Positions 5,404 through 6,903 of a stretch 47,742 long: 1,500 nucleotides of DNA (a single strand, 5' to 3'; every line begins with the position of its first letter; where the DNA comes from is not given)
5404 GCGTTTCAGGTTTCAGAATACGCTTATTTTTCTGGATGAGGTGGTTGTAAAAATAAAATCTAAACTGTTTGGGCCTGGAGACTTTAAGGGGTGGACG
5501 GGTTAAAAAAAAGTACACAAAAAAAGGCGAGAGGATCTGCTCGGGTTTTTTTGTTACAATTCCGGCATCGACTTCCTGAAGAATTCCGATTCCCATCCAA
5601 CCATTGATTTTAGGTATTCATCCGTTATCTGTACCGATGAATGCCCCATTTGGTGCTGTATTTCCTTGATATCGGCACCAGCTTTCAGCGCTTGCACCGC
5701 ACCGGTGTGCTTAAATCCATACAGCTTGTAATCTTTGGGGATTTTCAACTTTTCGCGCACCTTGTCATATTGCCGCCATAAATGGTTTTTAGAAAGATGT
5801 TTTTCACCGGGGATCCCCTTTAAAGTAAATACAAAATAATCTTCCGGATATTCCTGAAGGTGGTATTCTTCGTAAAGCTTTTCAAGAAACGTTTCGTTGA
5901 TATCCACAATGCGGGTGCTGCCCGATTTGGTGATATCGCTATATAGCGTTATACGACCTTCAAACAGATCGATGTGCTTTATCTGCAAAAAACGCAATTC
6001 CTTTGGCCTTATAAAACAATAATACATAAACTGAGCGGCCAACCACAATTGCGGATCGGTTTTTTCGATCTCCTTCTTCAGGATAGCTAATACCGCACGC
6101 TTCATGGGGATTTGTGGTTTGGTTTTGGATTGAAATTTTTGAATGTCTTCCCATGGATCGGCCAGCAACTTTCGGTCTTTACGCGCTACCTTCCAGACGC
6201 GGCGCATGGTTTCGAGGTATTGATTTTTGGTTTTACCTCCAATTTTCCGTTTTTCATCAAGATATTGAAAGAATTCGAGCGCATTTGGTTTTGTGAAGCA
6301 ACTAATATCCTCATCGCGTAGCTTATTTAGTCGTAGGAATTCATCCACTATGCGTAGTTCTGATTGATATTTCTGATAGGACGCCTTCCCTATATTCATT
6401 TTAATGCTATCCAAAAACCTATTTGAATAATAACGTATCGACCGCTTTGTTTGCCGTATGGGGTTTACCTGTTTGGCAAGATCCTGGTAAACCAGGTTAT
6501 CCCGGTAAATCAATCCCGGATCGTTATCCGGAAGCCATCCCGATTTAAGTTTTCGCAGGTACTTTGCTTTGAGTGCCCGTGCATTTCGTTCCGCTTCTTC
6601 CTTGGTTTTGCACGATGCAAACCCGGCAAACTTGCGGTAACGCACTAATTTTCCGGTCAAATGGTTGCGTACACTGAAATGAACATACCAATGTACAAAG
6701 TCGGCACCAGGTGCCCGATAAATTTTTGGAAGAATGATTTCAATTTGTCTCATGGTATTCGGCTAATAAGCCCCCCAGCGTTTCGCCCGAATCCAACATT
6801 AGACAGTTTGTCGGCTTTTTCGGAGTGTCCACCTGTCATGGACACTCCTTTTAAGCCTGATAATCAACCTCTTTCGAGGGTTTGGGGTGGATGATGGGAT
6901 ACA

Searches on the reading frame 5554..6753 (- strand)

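Call 21: search_protein_families(library=phrogs, proteins=[window:5554-6753:-], max_evalue=0.00001)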
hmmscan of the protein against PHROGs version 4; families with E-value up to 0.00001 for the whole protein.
window:5554-6753:- (399 aa): 2 families
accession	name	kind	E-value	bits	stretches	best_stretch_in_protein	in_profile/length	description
phrog_1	-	integration and excision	5.2e-40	139.3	1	22-382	124-434/611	integrase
phrog_216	-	integration and excision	2.4e-24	87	1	174-383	13-224/301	integrase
